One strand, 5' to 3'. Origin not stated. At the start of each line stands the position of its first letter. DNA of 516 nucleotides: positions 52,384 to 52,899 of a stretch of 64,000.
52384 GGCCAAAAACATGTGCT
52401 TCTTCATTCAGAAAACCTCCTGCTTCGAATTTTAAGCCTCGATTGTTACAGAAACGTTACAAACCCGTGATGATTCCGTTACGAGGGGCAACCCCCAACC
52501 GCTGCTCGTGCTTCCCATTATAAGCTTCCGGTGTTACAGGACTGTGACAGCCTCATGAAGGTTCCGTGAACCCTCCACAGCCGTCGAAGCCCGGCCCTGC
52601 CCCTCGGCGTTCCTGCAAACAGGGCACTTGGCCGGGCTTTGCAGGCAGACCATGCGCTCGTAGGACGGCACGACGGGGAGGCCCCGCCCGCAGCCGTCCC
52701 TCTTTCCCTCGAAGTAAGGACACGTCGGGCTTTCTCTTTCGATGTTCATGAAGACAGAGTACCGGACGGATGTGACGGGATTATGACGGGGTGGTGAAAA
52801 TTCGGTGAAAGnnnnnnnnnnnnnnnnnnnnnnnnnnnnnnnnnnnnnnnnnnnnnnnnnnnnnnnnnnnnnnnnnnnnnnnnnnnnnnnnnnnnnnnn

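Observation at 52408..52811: Twelve phased Pho-box half-sites in three tandem promoter modules, the distal one abutting a leaderless Cys-rich 71-aa ORF between phoR and pstS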

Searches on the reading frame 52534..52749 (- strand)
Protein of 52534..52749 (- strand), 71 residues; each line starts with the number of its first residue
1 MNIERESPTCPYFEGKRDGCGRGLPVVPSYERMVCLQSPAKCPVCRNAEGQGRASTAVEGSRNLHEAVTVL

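Call 3: search_protein_families(library=pfam, proteins=[window:52534-52749:-], max_evalue=0.01)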
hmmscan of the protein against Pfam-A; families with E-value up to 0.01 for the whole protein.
window:52534-52749:- (71 aa): 0 families

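Call 9: find_homologous_proteins(query=window:52534-52749:-, max_evalue=0.1)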
Query window:52534-52749:- (71 aa): 1 proteins with E <= 0.1 among 2 candidates.
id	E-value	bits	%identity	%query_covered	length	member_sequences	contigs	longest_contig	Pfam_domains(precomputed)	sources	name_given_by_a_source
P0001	4.6e-42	158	100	100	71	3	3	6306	-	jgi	jgi:hypothetical protein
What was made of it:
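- The first word-based protein search found only the ORF itself (call 9).
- Tried and rejected: The word-based protein search with the ORF alone found only the ORF itself (call 9).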

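Call 13: find_encoding_contigs(protein=P0001, flank=5000, max_places=10)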
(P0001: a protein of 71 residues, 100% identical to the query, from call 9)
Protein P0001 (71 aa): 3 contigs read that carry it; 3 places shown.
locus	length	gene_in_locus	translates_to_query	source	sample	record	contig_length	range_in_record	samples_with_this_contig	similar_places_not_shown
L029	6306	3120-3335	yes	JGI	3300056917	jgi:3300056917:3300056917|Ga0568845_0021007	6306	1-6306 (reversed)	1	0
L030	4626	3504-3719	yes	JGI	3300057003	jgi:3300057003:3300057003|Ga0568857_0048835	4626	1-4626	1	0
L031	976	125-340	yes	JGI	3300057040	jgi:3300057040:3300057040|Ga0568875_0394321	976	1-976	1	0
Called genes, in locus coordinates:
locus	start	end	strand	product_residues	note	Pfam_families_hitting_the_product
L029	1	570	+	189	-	PF00849:PseudoU_synth_2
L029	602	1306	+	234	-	PF00072:Response_reg, PF00486:Trans_reg_C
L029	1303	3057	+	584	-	PF00672:HAMP (weak), PF00512:HisKA, PF02518:HATPase_c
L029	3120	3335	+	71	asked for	-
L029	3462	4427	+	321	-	PF12849:PBP_like_2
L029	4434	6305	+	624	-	?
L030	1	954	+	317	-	?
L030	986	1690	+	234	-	PF00072:Response_reg, PF00486:Trans_reg_C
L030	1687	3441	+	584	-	PF00672:HAMP (weak), PF00512:HisKA, PF02518:HATPase_c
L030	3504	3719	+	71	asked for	-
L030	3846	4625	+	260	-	?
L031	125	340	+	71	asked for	-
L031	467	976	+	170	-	?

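Call 28: search_protein_representatives(protein=window:52534-52749:-)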
Query: 71 residues. Proteins with E-value up to 0.001 (for the whole library): 9; up to 1e-10: 1; up to 1e-30: 1. The best 9 are listed.
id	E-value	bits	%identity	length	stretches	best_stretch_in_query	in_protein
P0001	1.5e-42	158.2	100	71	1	1-71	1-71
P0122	8.9e-06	41.7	47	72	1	4-52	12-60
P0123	8.2e-05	38.6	57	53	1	10-44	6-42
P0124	1.5e-04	37.8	38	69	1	4-50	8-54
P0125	2.4e-04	37.2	27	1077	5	22-62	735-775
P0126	2.7e-04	37.0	40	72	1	9-53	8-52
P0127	3.7e-04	36.6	45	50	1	10-53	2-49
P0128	6.7e-04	35.8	42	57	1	9-56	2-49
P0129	7.5e-04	35.6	46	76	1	9-45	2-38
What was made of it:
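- Exhaustive phmmer found seven small homologues with E from 9e-6 to 7.5e-4 (call 28).
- Tried and rejected: Exhaustive phmmer was needed (call 28).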

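Call 31: find_homologous_proteins(query=A1, max_evalue=0.01)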
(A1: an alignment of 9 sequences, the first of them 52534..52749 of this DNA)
Query A1 (9 sequences) (71 aa, profile of the alignment): 17 proteins with E <= 0.01 among 129 candidates.
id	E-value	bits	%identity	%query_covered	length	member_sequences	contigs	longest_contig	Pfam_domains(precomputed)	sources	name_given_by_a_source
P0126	1.1e-22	97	39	69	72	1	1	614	-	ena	-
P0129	3.0e-22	96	47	51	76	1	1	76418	-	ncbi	-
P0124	1.6e-20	90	41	58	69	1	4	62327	-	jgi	jgi:hypothetical protein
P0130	4.0e-20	89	38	75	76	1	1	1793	-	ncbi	-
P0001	7.1e-20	88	100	100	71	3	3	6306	-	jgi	jgi:hypothetical protein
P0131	7.6e-20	88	49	49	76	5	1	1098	-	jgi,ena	-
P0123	2.4e-19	86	59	46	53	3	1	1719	-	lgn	-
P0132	1.0e-18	84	53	54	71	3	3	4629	-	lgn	-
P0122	1.2e-18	84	49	61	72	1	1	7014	-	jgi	-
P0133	9.3e-18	81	57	42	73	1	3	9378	-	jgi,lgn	jgi:hypothetical protein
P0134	2.0e-16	77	50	59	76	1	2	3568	-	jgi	jgi:hypothetical protein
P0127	5.2e-16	76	43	63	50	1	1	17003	-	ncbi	-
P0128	2.8e-15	73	38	79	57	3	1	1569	-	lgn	-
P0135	1.0e-14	72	41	62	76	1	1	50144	-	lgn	-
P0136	2.0e-14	71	47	51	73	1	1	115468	-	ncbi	-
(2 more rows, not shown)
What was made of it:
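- A profile search gave 17 clusters, all 50-76 aa (call 31).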

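Call 32: search_protein_families(library=ncbifam, alignment_id=A1, max_evalue=1)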
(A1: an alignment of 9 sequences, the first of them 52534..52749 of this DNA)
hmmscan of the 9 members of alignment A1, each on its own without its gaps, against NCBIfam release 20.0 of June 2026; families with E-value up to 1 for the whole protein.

A. member 1, window:52534-52749:- (71 aa): 0 families

B. families by the number of members that match (of 9 scanned): 0 families

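Call 33: search_protein_families(library=pfam, alignment_id=A1, max_evalue=1)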
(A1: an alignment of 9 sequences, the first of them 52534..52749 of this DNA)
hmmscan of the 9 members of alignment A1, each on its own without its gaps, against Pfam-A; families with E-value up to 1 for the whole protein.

A. member 1, window:52534-52749:- (71 aa): 0 families

B. families by the number of members that match (of 9 scanned): 2 families
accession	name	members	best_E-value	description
PF12559.13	Inhibitor_I10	1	0.15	Serine endopeptidase inhibitors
PF15322.11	PMSI1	1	0.2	Protein missing in infertile sperm 1, putative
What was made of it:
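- On DUF1127 / YtfK (DUF1107) / YoaI small Pho-linked proteins: No Pfam family at E <= 1 apart from two chance-level hits (call 33).
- Closest known: Pho-regulated or Pho-modulating small proteins: DUF1127 proteins/YjiS acting on PhoR, YoaI. Different: There is no sequence relationship, since no Pfam family is hit (calls 3, 33).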

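Call 34: find_encoding_contigs(protein=P0129, flank=5000, max_places=2)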
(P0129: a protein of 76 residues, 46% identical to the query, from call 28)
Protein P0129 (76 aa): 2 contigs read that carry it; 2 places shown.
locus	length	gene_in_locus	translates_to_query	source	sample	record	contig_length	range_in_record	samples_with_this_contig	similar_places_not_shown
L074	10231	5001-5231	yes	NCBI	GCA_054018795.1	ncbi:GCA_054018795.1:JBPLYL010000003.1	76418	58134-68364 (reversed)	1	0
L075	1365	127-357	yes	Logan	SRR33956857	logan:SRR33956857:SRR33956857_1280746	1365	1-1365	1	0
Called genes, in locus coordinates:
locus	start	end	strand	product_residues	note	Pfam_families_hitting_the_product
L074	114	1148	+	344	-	-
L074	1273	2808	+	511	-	PF05787:PhoX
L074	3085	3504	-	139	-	-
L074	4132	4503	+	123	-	PF19991:HMA_2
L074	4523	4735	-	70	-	PF12085:DUF3562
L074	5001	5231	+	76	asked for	-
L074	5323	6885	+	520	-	PF00245:Alk_phosphatase, PF01676:Metalloenzyme (faint)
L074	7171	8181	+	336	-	PF12849:PBP_like_2, PF12727:PBP_like (weak)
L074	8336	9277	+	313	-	PF00528:BPD_transp_1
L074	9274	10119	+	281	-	PF00528:BPD_transp_1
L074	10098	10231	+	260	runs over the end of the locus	PF00005:ABC_tran, PF02463:SMC_N (faint), PF13401:AAA_22 (weak), PF13304:AAA_21 (weak)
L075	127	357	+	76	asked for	-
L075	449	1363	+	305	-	?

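Call 35: find_encoding_contigs(protein=P0124, flank=5000, max_places=2)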
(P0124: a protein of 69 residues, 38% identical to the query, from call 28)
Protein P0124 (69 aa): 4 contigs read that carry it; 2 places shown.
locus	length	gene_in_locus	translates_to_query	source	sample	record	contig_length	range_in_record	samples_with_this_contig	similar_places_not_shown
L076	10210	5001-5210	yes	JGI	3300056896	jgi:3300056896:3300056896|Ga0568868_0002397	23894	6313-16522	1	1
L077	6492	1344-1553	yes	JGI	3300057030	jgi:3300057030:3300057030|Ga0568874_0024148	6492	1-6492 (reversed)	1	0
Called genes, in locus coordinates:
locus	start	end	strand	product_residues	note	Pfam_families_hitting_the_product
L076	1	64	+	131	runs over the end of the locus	-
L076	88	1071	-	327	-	PF01384:PHO4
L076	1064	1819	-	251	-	PF01865:PhoU_div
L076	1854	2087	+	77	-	-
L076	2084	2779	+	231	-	PF00072:Response_reg, PF23198:PDE8A_N (weak), PF00486:Trans_reg_C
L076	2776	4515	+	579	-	PF16736:sCache_like, PF00989:PAS (weak), PF08448:PAS_4 (weak), PF13426:PAS_9 (faint), PF00512:HisKA, PF02518:HATPase_c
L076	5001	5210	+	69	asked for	-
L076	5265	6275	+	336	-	PF12849:PBP_like_2, PF12727:PBP_like (faint)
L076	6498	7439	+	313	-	PF00528:BPD_transp_1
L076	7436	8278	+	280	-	PF00528:BPD_transp_1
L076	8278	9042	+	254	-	PF00005:ABC_tran, PF02463:SMC_N (faint), PF13401:AAA_22 (faint), PF13304:AAA_21 (weak)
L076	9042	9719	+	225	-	PF01895:PhoU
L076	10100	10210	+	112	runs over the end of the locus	PF00543:P-II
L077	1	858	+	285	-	?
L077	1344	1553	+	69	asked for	-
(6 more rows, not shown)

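Call 36: find_encoding_contigs(protein=P0136, flank=5000, max_places=2)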
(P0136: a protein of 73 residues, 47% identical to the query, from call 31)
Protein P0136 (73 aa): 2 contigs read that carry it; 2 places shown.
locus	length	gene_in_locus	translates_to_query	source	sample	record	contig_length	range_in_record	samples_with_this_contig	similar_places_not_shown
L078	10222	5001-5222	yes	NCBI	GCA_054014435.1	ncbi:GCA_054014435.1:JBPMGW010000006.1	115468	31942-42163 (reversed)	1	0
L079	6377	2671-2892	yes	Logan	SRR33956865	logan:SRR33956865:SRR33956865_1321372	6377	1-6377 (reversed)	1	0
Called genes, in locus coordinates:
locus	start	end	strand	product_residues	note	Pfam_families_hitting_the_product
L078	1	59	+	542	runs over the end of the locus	PF00460:Flg_bb_rod, PF22638:FlgK_D1, PF21158:flgK_1st_1 (weak), PF06429:Flg_bbr_C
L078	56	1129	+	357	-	PF00669:Flagellin_N, PF00700:Flagellin_C (weak)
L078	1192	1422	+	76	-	PF02599:CsrA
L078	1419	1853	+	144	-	PF02623:FliW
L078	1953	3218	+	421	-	PF00365:PFK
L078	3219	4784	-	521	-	PF05157:MshEN, PF00437:T2SSE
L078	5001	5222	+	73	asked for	-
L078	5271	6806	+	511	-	PF00245:Alk_phosphatase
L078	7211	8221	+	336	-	PF12849:PBP_like_2, PF01547:SBP_bac_1, PF12727:PBP_like (faint)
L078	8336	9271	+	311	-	PF00528:BPD_transp_1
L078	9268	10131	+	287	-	PF00528:BPD_transp_1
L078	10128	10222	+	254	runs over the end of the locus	PF00005:ABC_tran, PF02463:SMC_N (faint), PF13401:AAA_22 (weak), PF13304:AAA_21 (weak)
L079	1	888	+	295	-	?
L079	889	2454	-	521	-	PF05157:MshEN, PF00437:T2SSE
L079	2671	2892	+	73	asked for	-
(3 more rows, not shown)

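Call 37: find_encoding_contigs(protein=P0135, flank=5000, max_places=2)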
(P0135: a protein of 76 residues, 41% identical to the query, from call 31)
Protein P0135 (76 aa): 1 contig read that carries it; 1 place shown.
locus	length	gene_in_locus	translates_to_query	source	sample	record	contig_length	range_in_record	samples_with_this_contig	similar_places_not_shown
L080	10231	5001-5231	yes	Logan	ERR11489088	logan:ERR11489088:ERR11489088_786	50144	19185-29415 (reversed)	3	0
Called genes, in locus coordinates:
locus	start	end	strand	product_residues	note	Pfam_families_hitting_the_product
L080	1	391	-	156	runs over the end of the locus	PF02085:Cytochrom_CIII (weak)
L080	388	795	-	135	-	-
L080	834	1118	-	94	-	-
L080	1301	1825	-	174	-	-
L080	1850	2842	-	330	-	PF05569:Peptidase_M56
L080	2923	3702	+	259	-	PF23198:PDE8A_N (weak), PF00072:Response_reg, PF00486:Trans_reg_C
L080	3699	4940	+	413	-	PF00989:PAS, PF13188:PAS_8 (weak), PF08448:PAS_4, PF13596:PAS_10 (faint), PF00512:HisKA, PF13581:HATPase_c_2 (faint), PF02518:HATPase_c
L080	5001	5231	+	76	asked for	-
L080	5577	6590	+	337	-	PF12849:PBP_like_2, PF01547:SBP_bac_1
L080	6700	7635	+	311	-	PF00528:BPD_transp_1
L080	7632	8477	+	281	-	PF00528:BPD_transp_1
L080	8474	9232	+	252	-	PF00005:ABC_tran, PF13401:AAA_22 (faint), PF02463:SMC_N (weak), PF13304:AAA_21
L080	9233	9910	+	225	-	PF01895:PhoU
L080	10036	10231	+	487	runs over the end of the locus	PF02386:TrkH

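Call 38: find_encoding_contigs(protein=P0127, flank=5000, max_places=2)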
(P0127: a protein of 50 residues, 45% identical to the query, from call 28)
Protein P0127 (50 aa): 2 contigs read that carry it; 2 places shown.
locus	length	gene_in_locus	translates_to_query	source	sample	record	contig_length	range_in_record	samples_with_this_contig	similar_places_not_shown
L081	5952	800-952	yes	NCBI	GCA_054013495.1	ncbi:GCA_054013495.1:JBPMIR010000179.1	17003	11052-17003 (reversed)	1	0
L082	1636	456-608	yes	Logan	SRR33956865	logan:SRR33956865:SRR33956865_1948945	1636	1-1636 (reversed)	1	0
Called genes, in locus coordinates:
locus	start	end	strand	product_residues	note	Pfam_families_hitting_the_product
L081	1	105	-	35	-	?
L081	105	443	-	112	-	PF00543:P-II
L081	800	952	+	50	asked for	-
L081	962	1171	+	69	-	PF02954:HTH_8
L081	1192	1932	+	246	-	-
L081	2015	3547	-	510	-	PF01590:GAF, PF13185:GAF_2, PF13492:GAF_3 (weak), PF00158:Sigma54_activat, PF14532:Sigma54_activ_2, PF07728:AAA_5, PF25601:AAA_lid_14, PF02954:HTH_8, +1 more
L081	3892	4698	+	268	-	PF09674:DUF2400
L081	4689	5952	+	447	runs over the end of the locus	PF01565:FAD_binding_4, PF02913:FAD-oxidase_C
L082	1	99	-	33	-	?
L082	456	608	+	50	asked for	-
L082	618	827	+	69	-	PF02954:HTH_8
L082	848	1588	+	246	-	-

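Call 47: search_solved_structures(query=A2, max_evalue=10, show_alignments=2)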
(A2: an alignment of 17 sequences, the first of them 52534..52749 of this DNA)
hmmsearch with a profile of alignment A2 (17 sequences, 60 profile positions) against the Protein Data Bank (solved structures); distinct sequences matched with E-value up to 10: 1.
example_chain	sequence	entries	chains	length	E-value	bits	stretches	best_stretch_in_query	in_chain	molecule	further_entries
1zkr_A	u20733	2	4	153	0.83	12.5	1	26-48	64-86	Major allergen I polypeptide, fused chain 1, chain 2 | Major allergen I polypeptide chain 1, chain 2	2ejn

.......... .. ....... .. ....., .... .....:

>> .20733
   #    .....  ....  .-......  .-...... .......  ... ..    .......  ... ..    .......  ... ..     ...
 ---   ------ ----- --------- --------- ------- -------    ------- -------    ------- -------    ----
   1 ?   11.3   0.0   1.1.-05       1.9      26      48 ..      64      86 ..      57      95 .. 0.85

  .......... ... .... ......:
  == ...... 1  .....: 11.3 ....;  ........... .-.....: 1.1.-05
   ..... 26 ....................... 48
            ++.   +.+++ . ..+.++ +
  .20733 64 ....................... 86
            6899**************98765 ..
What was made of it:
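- Tried and rejected: A PDB profile search found nothing (call 47).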

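Call 50: predict_structure(alignment_id=A2)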
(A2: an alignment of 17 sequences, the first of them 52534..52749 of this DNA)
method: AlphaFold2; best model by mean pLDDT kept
length: 71 residues; sequences in the alignment: 17
mean_pLDDT: 48.5   pTM: 0.23
mean pLDDT of the five models: 48.5, 46.4, 46.1, 45.6, 42.3
residues with pLDDT >= 90: 0; 70-90: 0; 50-70: 28; < 50: 43
segments of 3 or more residues with pLDDT < 50: 19-25, 45-71
pLDDT, mean of each block of 10 residues (from residue 1): 49 49 52 60 50 40 42 44
secondary structure, 60 per line:
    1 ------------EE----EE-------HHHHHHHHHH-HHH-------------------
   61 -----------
elements in order: H28-37

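Call 51: list_cluster_members(proteins=[P0129, P0130, P0136, P0127, P0124, P0122, P0133, P0135, P0001, P0126])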
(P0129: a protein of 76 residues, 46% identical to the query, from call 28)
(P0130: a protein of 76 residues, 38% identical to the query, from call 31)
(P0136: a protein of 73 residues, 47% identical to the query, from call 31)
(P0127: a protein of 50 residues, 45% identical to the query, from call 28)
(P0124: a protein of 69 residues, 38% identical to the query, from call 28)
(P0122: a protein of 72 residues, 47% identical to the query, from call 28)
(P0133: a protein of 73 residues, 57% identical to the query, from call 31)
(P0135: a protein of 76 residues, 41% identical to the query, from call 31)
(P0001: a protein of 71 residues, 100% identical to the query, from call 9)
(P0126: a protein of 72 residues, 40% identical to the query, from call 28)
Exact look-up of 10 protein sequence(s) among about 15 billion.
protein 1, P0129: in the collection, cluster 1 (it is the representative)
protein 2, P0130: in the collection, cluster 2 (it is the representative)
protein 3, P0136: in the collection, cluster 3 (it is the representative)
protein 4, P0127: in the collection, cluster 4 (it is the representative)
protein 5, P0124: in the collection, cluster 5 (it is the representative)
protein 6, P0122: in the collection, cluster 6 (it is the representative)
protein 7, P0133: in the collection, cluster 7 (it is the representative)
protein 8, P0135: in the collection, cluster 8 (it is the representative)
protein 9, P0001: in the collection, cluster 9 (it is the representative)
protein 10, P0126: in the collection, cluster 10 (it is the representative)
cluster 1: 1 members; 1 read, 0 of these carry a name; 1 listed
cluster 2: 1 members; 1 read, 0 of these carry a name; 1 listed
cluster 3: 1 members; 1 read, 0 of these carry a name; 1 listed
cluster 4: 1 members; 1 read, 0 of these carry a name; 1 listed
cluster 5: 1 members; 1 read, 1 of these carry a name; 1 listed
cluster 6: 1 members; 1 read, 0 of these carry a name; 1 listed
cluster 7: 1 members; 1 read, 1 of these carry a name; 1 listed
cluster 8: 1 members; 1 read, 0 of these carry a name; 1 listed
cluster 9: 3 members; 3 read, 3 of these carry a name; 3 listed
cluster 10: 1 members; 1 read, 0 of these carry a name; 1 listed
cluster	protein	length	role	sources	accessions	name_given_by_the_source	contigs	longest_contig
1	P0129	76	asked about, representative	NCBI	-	-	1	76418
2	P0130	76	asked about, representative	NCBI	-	-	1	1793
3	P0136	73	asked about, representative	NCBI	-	-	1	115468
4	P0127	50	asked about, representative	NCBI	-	-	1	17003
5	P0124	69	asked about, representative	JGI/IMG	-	hypothetical protein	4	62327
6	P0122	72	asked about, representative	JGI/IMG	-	-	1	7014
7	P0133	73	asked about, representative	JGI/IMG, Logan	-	hypothetical protein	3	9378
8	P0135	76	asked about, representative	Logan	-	-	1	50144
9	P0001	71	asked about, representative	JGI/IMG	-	hypothetical protein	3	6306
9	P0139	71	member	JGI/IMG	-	hypothetical protein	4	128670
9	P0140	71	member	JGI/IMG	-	hypothetical protein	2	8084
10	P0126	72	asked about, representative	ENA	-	-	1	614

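Call 64: predict_structure(alignment_id=A3)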
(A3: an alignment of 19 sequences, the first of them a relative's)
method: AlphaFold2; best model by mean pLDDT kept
length: 53 residues; sequences in the alignment: 19
mean_pLDDT: 65.0   pTM: 0.41
mean pLDDT of the five models: 65.0, 64.2, 57.7, 50.7, 47.5
residues with pLDDT >= 90: 0; 70-90: 25; 50-70: 22; < 50: 6
segments of 3 or more residues with pLDDT < 50: 1-3
pLDDT, mean of each block of 10 residues (from residue 1): 60 71 72 74 54 48
secondary structure, 60 per line:
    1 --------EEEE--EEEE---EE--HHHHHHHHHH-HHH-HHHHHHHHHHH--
elements in order: E9-12 E15-18 H26-35 H41-51

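Call 66: fold_search(model_id=the predicted structure, library=pdb)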
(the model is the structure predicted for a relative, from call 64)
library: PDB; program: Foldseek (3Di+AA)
matches with E <= 10: 30; with E <= 0.001: 0
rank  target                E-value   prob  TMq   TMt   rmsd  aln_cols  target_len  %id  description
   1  3pam_A                3.8e+00  0.06  0.28  0.06   9.0        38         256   18  Crystal structure of a domain of transmembrane protein of ABC-type oligopeptide transport system from Bartonella hense (released 2010-11-17)
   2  1xph                  4.0e+00  0.03  0.27  0.12   2.8        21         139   24  Structure of DC-SIGNR and a portion of repeat domain 8 (released 2005-04-19)
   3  3pam_B                4.3e+00  0.05  0.29  0.07  10.0        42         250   19  Crystal structure of a domain of transmembrane protein of ABC-type oligopeptide transport system from Bartonella hense (released 2010-11-17)
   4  5axh_B                4.6e+00  0.02  0.26  0.04   5.9        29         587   21  Crystal structure of thermophilic dextranase from Thermoanaerobacter pseudethanolicus, D312G mutant in complex with is (released 2015-11-11)
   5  2wv6_F                4.6e+00  0.02  0.22  0.17   7.0        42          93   12  Crystal structure of the cholera toxin-like B-subunit from Citrobacter freundii to 1.9 angstrom (released 2009-10-27)
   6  2w8d_A                5.0e+00  0.06  0.34  0.06   9.2        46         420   17  Distinct and essential morphogenic functions for wall- and lipo- teichoic acids in Bacillus subtilis (released 2009-03-03)
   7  4uoo_A                5.3e+00  0.06  0.32  0.05   8.0        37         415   19  Structure of lipoteichoic acid synthase LtaS from Listeria monocytogenes (released 2014-08-27)
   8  5axg_B                5.3e+00  0.02  0.26  0.04   5.8        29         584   21  Crystal structure of thermophilic dextranase from Thermoanaerobacter pseudethanolicus (released 2015-11-11)
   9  2w8d_B                6.1e+00  0.03  0.30  0.05  12.3        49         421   16  Distinct and essential morphogenic functions for wall- and lipo- teichoic acids in Bacillus subtilis (released 2009-03-03)
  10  4uor_K                6.5e+00  0.06  0.33  0.05   7.9        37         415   19  Structure of lipoteichoic acid synthase LtaS from Listeria monocytogenes in complex with glycerol phosphate (released 2014-08-27)
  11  4uor_A                6.5e+00  0.05  0.32  0.05   8.0        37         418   19  Structure of lipoteichoic acid synthase LtaS from Listeria monocytogenes in complex with glycerol phosphate (released 2014-08-27)
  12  8c51_A                7.5e+00  0.09  0.26  0.03   1.5        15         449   27  Trypanosoma brucei IMP dehydrogenase (cyto) crystallized in High Five cells revealing native ligands ATP, GDP and phos (released 2024-01-17)
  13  7z3m                  7.5e+00  0.04  0.32  0.08   4.3        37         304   14  Putative Phage Recombinase UvsX (released 2023-09-13)
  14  4yj0_B                7.5e+00  0.03  0.25  0.22   9.3        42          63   19  Crystal structure of the DM domain of human DMRT1 bound to 25mer target DNA (released 2015-05-27)
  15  5axg_A                7.5e+00  0.02  0.26  0.04   5.5        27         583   22  Crystal structure of thermophilic dextranase from Thermoanaerobacter pseudethanolicus (released 2015-11-11)
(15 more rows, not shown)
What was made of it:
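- Tried and rejected: Foldseek against the PDB returned nothing below E = 3.8 (calls 50, 64, 66).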
